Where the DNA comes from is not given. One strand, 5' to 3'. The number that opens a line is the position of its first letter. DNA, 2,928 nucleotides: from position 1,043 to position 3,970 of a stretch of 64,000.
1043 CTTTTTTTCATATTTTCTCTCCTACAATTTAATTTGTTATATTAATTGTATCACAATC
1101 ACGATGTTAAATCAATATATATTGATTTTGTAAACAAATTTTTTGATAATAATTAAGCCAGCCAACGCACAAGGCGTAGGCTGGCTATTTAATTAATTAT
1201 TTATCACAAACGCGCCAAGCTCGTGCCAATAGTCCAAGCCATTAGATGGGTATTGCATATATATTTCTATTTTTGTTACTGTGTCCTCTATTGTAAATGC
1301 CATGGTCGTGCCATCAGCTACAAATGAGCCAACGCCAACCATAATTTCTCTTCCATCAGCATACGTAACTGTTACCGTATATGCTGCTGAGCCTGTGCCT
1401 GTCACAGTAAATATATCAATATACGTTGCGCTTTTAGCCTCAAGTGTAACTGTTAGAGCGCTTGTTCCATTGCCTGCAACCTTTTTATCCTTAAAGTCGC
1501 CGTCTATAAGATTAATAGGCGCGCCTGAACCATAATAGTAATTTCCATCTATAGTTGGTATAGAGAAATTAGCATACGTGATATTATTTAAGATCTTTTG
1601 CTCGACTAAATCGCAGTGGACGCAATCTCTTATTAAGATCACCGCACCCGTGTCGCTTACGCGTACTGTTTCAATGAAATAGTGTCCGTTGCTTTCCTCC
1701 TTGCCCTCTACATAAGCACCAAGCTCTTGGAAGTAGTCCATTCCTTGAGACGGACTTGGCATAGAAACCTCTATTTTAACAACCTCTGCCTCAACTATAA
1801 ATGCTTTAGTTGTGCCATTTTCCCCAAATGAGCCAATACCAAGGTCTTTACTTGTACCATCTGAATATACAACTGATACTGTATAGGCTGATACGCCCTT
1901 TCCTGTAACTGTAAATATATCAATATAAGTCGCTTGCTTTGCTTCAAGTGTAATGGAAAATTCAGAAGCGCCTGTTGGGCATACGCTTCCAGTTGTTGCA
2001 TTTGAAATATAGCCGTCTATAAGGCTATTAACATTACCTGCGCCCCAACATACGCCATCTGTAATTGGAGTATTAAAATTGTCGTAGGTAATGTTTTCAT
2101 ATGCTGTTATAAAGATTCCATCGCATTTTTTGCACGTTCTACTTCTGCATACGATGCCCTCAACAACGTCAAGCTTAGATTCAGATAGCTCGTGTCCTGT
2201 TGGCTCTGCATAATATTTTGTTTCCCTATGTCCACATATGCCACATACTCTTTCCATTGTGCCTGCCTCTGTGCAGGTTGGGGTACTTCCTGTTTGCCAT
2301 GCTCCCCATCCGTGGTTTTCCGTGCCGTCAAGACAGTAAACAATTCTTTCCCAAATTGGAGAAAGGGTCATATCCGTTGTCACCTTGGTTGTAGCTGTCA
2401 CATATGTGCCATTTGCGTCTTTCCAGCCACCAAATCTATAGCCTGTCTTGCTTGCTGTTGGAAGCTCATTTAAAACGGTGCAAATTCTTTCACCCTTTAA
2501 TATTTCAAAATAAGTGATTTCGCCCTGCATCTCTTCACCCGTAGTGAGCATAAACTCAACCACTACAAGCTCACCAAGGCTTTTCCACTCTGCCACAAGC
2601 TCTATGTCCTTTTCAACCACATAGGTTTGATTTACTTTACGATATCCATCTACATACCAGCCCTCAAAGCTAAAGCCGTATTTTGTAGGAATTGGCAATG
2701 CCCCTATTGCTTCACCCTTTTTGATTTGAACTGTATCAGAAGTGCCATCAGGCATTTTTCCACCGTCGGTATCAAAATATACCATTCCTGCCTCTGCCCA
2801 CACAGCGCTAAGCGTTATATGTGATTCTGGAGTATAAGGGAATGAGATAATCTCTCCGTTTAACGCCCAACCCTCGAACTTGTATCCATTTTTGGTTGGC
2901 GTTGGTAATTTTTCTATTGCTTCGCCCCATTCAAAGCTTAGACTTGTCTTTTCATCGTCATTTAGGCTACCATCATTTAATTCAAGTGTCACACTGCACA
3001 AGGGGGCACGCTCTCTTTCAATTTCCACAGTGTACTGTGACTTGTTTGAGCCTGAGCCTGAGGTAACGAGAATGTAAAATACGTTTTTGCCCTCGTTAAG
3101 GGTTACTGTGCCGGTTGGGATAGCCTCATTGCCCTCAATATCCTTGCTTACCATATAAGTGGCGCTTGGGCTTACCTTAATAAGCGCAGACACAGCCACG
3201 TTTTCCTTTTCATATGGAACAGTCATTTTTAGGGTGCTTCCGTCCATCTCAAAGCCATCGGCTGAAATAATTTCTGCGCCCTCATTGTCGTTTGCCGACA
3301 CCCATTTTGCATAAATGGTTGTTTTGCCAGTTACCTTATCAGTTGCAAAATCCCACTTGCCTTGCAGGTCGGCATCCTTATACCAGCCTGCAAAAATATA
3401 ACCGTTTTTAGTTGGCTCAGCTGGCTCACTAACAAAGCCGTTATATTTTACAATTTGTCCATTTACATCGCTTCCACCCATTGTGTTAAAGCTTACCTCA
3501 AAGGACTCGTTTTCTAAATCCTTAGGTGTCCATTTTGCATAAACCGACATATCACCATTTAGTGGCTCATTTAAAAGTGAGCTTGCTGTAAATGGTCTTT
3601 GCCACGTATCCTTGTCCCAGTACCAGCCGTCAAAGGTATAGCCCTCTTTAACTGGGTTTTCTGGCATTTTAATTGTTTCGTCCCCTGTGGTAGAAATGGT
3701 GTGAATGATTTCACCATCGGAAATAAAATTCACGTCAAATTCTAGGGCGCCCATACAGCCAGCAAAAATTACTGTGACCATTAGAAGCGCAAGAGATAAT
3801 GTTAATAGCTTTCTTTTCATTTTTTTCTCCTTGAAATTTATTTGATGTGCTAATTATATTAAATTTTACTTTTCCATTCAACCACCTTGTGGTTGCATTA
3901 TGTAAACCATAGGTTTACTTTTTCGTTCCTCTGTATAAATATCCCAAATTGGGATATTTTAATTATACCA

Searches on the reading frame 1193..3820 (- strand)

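Call 16: search_protein_families(library=pfam, proteins=[window:1193-3820:-], max_evalue=0.001)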
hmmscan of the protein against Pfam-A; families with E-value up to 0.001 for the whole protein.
window:1193-3820:- (875 aa): 3 families
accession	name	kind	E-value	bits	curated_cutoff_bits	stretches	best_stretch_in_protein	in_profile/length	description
PF09479.16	Flg_new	-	5.6e-55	183.8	27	5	107-172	1-65/65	Listeria-Bacteroides repeat domain (List_Bact_rpt)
PF12733.13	Cadherin-like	-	2e-07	31.8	24.2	1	187-270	9-89/89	Cadherin-like beta sandwich domain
PF18998.6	Flg_new_2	-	0.00023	21.5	23.6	0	457-482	31-56/73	Divergent InlB B-repeat domain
